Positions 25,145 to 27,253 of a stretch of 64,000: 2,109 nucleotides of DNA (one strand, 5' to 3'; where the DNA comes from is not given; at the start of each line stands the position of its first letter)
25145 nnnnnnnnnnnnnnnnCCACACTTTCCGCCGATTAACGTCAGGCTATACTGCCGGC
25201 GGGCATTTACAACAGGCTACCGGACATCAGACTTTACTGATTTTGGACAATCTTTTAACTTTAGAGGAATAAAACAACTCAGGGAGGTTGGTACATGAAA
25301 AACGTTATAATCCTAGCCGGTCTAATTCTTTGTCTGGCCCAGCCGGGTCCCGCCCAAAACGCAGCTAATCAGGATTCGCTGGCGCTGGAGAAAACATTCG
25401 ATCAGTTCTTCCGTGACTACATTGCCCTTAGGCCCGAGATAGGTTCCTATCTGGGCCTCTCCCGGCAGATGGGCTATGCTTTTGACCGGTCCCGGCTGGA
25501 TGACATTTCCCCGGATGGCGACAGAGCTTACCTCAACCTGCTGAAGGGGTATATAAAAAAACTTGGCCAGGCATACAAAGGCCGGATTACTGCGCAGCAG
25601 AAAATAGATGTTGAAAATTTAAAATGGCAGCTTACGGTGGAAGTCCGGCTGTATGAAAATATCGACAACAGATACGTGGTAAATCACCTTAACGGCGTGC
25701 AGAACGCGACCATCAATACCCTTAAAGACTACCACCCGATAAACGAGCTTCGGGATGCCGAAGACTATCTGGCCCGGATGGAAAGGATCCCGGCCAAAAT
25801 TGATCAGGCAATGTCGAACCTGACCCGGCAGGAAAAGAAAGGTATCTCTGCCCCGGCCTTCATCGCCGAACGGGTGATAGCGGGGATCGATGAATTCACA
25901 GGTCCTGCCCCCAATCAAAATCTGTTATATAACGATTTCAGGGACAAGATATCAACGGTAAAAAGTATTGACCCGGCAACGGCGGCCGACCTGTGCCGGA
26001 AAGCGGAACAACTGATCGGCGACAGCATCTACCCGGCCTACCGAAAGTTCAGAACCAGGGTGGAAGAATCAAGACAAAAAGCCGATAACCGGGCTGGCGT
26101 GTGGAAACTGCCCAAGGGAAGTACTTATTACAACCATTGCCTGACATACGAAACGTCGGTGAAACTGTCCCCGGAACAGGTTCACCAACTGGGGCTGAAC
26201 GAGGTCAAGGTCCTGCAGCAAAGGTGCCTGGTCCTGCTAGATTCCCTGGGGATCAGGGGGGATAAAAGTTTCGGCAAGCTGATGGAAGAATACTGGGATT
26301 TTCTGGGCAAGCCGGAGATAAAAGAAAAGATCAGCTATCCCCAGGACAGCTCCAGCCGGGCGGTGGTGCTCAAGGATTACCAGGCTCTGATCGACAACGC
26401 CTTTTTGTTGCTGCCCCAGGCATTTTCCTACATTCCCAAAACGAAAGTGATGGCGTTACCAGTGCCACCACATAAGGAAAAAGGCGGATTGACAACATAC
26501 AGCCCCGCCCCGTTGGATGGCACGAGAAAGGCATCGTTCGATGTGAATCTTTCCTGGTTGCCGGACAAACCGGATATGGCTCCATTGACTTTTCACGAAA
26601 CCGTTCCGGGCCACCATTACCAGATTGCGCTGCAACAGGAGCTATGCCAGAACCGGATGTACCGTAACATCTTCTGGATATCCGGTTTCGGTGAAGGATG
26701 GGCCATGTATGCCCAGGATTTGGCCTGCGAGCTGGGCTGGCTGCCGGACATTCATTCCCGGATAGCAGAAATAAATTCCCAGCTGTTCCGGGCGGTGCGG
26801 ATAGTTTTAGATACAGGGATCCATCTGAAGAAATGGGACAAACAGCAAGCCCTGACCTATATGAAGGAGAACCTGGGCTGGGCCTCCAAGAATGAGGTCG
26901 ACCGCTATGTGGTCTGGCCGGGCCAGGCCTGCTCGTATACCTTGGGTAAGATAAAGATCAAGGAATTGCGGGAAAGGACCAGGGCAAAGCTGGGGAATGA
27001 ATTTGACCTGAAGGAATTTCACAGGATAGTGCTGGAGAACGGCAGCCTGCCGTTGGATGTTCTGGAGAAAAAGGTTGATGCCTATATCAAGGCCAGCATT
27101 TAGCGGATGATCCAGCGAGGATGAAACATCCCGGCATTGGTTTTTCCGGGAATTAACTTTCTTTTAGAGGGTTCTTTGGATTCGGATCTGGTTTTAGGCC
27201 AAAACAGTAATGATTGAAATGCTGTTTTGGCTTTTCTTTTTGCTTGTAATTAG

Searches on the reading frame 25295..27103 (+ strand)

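Call 51: search_protein_families(library=pfam, proteins=[window:25295-27103:+])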
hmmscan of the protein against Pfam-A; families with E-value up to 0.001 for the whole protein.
window:25295-27103:+ (602 aa): 1 family
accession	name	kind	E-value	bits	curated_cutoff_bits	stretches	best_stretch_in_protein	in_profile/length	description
PF05960.17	DUF885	-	3.2e-126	423.5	32.4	1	47-594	1-532/532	Bacterial protein of unknown function (DUF885)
